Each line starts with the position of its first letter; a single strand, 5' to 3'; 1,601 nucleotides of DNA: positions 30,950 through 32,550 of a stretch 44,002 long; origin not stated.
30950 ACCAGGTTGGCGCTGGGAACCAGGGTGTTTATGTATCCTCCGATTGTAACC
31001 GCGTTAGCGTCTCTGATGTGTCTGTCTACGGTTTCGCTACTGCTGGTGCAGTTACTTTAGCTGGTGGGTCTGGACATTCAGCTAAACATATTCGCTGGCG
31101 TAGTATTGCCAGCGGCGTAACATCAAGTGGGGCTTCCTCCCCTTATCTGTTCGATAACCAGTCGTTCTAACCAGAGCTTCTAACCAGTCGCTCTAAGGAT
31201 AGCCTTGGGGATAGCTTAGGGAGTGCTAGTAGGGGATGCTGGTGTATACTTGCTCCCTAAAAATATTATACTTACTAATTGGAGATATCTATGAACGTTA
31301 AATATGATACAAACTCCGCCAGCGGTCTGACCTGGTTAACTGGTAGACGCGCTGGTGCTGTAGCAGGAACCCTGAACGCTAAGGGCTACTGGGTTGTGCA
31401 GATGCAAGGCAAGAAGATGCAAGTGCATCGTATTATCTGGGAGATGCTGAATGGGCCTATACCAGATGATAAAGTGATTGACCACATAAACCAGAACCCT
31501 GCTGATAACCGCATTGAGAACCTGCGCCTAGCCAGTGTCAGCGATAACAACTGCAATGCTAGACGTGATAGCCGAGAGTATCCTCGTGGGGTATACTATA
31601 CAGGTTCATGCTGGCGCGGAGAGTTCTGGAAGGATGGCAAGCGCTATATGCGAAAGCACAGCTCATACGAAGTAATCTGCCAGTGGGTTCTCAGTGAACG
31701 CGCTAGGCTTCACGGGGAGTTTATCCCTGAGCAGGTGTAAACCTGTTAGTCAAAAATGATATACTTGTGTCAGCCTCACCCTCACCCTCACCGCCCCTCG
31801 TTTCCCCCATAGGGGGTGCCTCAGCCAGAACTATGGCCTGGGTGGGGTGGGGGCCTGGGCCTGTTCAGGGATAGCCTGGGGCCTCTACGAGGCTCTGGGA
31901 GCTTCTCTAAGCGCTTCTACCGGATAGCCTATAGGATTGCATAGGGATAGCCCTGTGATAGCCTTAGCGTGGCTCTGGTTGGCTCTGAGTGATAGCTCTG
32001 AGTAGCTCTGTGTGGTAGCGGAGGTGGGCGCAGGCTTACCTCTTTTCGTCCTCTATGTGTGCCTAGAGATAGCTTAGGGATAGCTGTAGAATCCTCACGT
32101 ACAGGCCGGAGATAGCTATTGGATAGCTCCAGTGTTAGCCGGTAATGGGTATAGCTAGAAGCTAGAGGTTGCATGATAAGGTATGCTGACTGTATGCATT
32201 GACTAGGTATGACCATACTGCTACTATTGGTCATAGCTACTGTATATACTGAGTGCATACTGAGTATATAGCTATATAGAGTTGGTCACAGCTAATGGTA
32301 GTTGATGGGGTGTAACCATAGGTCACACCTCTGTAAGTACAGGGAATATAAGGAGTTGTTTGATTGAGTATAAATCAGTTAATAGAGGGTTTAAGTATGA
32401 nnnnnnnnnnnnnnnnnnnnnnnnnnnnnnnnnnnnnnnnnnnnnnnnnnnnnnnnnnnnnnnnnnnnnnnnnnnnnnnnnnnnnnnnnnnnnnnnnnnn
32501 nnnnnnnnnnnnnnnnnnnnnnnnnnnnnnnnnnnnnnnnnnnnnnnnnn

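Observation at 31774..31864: (CCTCAC)3 - palindrome - G-tract structured element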

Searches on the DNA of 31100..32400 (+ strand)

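Call 4: search_dna_similar(query=window:31700-32360:+, collection=phages, mode=near, max_rows=40)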
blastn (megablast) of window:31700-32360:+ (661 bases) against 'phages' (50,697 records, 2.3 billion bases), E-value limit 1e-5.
Records with a match: 4; places in all: 7; records where one place covers at least 80% of the query: 0.
Best place of each record, by identity: 80-90% 4.
By first word of the organism name: Enterobacter 4.
By host as written in the record: Enterobacter cloacae 3; Enterobacter hormaechei 30746 1.
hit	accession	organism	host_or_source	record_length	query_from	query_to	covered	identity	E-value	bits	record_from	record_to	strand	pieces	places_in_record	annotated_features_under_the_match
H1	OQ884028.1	Enterobacter phage SDFMU_Pec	Enterobacter cloacae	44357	30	308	42%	83.6%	3e-67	261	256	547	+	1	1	none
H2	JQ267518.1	Enterobacter phage phiKDA1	Enterobacter cloacae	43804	81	352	41%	85.1%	1e-71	276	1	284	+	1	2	left direct repeat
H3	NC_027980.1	Enterobacter phage phiKDA1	Enterobacter cloacae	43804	81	352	41%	85.1%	1e-71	276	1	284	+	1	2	left direct repeat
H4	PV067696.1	Enterobacter phage Entb_48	Enterobacter hormaechei 30746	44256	119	347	35%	87.7%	2e-68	265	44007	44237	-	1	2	none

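Call 7: get_annotated_region(hit=H2, flank=1500)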
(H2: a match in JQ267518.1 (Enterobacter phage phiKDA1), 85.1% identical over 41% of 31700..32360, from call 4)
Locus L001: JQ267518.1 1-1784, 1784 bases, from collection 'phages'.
description: Enterobacter phage phiKDA1, complete genome.
organism: Enterobacter phage phiKDA1 (NCBI taxid 1147139)
taxonomy: Viruses; Duplodnaviria; Heunggongvirae; Uroviricota; Caudoviricetes; Autographiviridae; Slopekvirinae; Koutsourovirus; Koutsourovirus KDA1
host: Enterobacter cloacae; source: -; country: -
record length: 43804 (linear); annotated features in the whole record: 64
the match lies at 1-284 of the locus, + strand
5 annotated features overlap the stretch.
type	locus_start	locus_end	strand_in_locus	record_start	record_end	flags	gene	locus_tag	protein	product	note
repeat_region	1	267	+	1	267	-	-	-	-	-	left direct repeat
CDS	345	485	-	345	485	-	-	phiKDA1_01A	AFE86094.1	hypothetical protein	gpORF1A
CDS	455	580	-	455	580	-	-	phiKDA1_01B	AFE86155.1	hypothetical protein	gpORF1B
CDS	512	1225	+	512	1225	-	-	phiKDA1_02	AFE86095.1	hypothetical protein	gpORF2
CDS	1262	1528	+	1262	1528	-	-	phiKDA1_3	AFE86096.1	hypothetical protein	gpORF3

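Call 9: get_annotated_region(hit=H1, flank=1500)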
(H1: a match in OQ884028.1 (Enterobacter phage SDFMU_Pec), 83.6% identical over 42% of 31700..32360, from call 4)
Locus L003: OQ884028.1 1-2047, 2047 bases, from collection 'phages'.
description: Enterobacter phage SDFMU_Pec, complete genome.
organism: Enterobacter phage SDFMU_Pec (NCBI taxid 3076136)
taxonomy: Viruses; Duplodnaviria; Heunggongvirae; Uroviricota; Caudoviricetes; Autographiviridae; Slopekvirinae; Koutsourovirus; Koutsourovirus KDA1
host: Enterobacter cloacae; source: housefly larval intestines; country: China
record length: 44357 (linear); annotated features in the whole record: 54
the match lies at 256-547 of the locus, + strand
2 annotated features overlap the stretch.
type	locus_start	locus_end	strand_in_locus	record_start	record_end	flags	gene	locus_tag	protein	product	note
CDS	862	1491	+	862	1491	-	-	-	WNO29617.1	hypothetical protein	-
CDS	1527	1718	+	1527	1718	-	-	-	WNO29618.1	hypothetical protein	-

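Call 10: get_annotated_region(hit=H4, flank=1500)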
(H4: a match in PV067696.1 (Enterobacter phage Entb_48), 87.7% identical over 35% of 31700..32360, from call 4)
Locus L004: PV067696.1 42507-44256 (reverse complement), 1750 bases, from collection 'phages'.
description: Enterobacter phage Entb_48, complete genome.
organism: Enterobacter phage Entb_48 (NCBI taxid 3394620)
taxonomy: Viruses
host: Enterobacter hormaechei 30746; source: wastewater; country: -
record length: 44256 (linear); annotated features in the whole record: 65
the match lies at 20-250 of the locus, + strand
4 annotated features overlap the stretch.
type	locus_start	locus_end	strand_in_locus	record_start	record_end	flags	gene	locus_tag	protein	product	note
CDS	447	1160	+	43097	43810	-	-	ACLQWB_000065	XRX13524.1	hypothetical protein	-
CDS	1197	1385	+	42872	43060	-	-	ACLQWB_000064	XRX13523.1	hypothetical protein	-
CDS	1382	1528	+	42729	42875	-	-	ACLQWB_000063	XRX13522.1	hypothetical protein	-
CDS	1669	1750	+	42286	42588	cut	-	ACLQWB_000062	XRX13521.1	hypothetical protein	-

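Call 15: search_dna_similar(query=window:31740-32060:+, collection=phages, mode=distant, max_rows=60, max_evalue=0.01)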
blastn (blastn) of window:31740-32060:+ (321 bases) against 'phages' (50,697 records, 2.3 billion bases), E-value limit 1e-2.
Records with a match: 143; places in all: 171; records where one place covers at least 80% of the query: 3.
Best place of each record, by identity: 90-95% 1; 80-90% 120; 60-80% 22.
By first word of the organism name: Klebsiella 124; Escherichia 9; Enterobacter 5; Shigella 2; Salmonella 1; Acinetobacter 1; Phage 1.
By host as written in the record: Klebsiella pneumoniae 81; - 11; Klebsiella pneumoniae OMCS-22-1557 6; Escherichia coli 4; Enterobacter cloacae 3; Klebsiella sp. 3; Klebsiella pneumoniae 51503 2; Klebsiella pneumoniae subsp. pneumoniae KKBO-1 2; and 29 more.
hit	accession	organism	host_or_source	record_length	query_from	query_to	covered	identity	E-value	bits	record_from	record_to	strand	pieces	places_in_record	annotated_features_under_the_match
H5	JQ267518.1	Enterobacter phage phiKDA1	Enterobacter cloacae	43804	1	294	92%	82.6%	9e-84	315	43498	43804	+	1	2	right direct repeat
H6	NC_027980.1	Enterobacter phage phiKDA1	Enterobacter cloacae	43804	1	294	92%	82.6%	9e-84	315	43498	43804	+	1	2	right direct repeat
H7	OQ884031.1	Enterobacter phage SDFMU_EhYP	Enterobacter hormaechei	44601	13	307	92%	74.9%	2e-42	178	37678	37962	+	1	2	none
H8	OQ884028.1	Enterobacter phage SDFMU_Pec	Enterobacter cloacae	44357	13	268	80%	83.6%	5e-75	286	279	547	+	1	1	none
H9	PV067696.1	Enterobacter phage Entb_48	Enterobacter hormaechei 30746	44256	79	307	71%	87.6%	1e-69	269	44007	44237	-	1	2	none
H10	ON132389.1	Klebsiella phage P1010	Klebsiella pneumoniae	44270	12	120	34%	73.9%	4e-6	57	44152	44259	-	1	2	none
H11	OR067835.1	Salmonella phage KKP 3828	Salmonella enterica subsp. enterica ...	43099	1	78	24%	93.6%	1e-24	119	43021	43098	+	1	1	none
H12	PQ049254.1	Acinetobacter phage vB_AbaP_Indie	Acinetobacter baumannii AbAK03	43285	33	115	26%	78.3%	3e-7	61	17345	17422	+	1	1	hypothetical protein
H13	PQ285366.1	Klebsiella phage Kpp-9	Klebsiella pneumoniae K2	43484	33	119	27%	73.9%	2e-3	49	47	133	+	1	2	none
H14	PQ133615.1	Klebsiella phage P6418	Klebsiella pneumoniae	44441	35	120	27%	74.7%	7e-3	46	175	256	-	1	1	none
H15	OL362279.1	Klebsiella phage 6995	Klebsiella pneumoniae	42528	33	111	25%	78.8%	1e-6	59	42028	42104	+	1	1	none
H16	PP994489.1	Klebsiella phage JLBP1002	Klebsiella pneumoniae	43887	33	111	25%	77.5%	5e-5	55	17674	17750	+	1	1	none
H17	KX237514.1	Klebsiella phage vB_KpnP_KpV48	Klebsiella pneumoniae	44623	33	111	25%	76.3%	6e-4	50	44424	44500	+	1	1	repeat_region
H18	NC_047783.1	Klebsiella phage vB_KpnP_KpV48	Klebsiella pneumoniae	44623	33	111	25%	76.3%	6e-4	50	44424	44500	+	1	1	repeat_region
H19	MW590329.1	Klebsiella phage Kp_Pokalde_001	Klebsiella pneumoniae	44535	33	110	24%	77.2%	2e-4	53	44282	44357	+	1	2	repeat_region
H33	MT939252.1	Klebsiella phage vB_KpnP_Dlv622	Klebsiella pneumoniae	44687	33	82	16%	86.0%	1e-6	60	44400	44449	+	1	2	R-LTR; right long terminal repeat; redundant region in virion DNA ...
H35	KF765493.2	Klebsiella phage F19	-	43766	33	82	16%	84.0%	1e-5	55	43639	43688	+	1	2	right direct repeat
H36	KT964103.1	Klebsiella phage KpV41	Klebsiella pneumoniae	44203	33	82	16%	84.0%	1e-5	55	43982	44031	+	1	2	right direct repeat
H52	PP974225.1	Klebsiella phage vB_KpP_AttikonH1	Klebsiella pneumoniae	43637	33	82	16%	84.0%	1e-5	55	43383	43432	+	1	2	hypothetical protein | short direct terminal repeat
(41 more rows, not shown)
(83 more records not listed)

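Call 18: get_annotated_region(hit=H33, flank=600)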
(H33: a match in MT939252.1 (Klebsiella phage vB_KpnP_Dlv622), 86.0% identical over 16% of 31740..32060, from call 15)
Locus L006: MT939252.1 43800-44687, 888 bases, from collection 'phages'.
description: Klebsiella phage vB_KpnP_Dlv622, complete genome.
organism: Klebsiella phage vB_KpnP_Dlv622 (NCBI taxid 2776830)
taxonomy: Viruses; Duplodnaviria; Heunggongvirae; Uroviricota; Caudoviricetes; Autographiviridae; Slopekvirinae; Drulisvirus
host: Klebsiella pneumoniae; source: river water; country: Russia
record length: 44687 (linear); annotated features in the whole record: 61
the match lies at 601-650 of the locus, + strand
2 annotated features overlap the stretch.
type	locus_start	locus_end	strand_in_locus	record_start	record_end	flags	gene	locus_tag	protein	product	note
CDS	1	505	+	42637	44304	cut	-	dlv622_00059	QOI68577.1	putative tail spike protein with depolymerase domain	-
repeat_region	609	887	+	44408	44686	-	-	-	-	-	R-LTR; right long terminal repeat; redundant region in virion DNA molecule; identical to left long terminal repeat ...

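Call 19: get_annotated_region(hit=H36, flank=600)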
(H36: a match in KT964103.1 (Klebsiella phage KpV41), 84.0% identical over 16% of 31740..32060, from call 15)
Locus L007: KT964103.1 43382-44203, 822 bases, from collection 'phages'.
description: Klebsiella phage KpV41, complete genome.
organism: Klebsiella phage KpV41 (NCBI taxid 1747282)
taxonomy: Viruses; Duplodnaviria; Heunggongvirae; Uroviricota; Caudoviricetes; Autographiviridae; Slopekvirinae; Drulisvirus; Drulisvirus KpV41
host: Klebsiella pneumoniae; source: sewage; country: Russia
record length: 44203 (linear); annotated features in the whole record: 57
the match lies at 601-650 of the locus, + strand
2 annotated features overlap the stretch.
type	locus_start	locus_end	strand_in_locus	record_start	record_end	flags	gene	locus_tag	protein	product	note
CDS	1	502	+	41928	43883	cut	-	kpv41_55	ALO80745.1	hypothetical protein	-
repeat_region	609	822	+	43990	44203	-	-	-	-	-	right direct repeat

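Call 20: get_annotated_region(hit=H35, flank=600)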
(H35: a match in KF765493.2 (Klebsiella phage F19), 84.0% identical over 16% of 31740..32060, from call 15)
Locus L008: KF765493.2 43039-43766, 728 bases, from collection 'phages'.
description: Klebsiella phage F19, complete genome.
organism: Klebsiella phage F19 (NCBI taxid 1416011)
taxonomy: Viruses; Duplodnaviria; Heunggongvirae; Uroviricota; Caudoviricetes; Autographiviridae; Slopekvirinae; Drulisvirus; Drulisvirus F19
host: -; source: -; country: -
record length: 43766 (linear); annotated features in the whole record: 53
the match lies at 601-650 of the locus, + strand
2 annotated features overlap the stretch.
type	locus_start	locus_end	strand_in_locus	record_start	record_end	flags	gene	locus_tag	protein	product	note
CDS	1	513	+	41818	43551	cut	-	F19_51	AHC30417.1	tail fiber family protein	similar to phage T7 tail fiber family protein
repeat_region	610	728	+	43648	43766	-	-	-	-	-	right direct repeat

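Call 21: get_annotated_region(hit=H52, flank=600)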
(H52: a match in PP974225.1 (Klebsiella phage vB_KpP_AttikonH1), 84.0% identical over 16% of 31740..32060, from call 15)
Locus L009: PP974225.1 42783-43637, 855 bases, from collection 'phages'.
description: Klebsiella phage vB_KpP_AttikonH1, complete genome.
organism: Klebsiella phage vB_KpP_AttikonH1 (NCBI taxid 3234956)
taxonomy: Viruses; Duplodnaviria; Heunggongvirae; Uroviricota; Caudoviricetes; Autographiviridae; Slopekvirinae; Drulisvirus
host: Klebsiella pneumoniae; source: wastewater; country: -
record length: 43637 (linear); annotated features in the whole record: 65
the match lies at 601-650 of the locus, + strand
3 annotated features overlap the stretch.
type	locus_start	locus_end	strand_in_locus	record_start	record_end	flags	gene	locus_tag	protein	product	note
CDS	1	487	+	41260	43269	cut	-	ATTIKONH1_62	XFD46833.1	tail fiber protein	62; tail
CDS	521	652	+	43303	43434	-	-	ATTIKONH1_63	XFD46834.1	hypothetical protein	63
repeat_region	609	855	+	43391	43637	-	-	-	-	-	short direct terminal repeat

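Call 22: get_annotated_region(hit=H11, flank=2500)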
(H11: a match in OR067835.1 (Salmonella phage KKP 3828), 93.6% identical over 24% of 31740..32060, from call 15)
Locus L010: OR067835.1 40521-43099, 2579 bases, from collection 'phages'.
description: Salmonella phage KKP 3828, complete genome.
organism: Salmonella phage KKP 3828 (NCBI taxid 3041358)
taxonomy: Viruses; Duplodnaviria; Heunggongvirae; Uroviricota; Caudoviricetes; Autographiviridae; Slopekvirinae; Koutsourovirus
host: Salmonella enterica subsp. enterica serowar 6,8:1,v:- strain KKP 1008; source: wastewater; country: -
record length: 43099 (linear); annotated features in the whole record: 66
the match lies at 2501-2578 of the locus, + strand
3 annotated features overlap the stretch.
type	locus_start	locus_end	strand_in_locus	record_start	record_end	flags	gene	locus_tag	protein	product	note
CDS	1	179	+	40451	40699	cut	-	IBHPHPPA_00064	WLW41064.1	hypothetical protein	-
CDS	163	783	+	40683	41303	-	-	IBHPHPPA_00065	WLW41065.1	hypothetical protein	-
CDS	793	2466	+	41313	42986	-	-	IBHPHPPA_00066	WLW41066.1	hypothetical protein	-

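Call 64: search_rna_families(source=window, start=31100, end=32400, threshold=evalue, max_evalue=1)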
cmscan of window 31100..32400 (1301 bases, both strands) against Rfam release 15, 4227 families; matches with E-value up to 1: 1.
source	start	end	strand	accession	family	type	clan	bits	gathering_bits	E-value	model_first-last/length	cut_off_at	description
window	31883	31946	+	RF00161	nos_TCE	Cis-reg;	-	19.5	60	0.92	1-64/64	no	Nanos 3' UTR translation control element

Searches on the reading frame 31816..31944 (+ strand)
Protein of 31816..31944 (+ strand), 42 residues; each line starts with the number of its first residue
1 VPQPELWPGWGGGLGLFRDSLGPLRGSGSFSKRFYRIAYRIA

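Call 100: search_protein_families(library=phrogs, proteins=[window:31816-31944:+], max_evalue=0.01)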
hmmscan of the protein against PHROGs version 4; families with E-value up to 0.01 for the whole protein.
window:31816-31944:+ (42 aa): 0 families
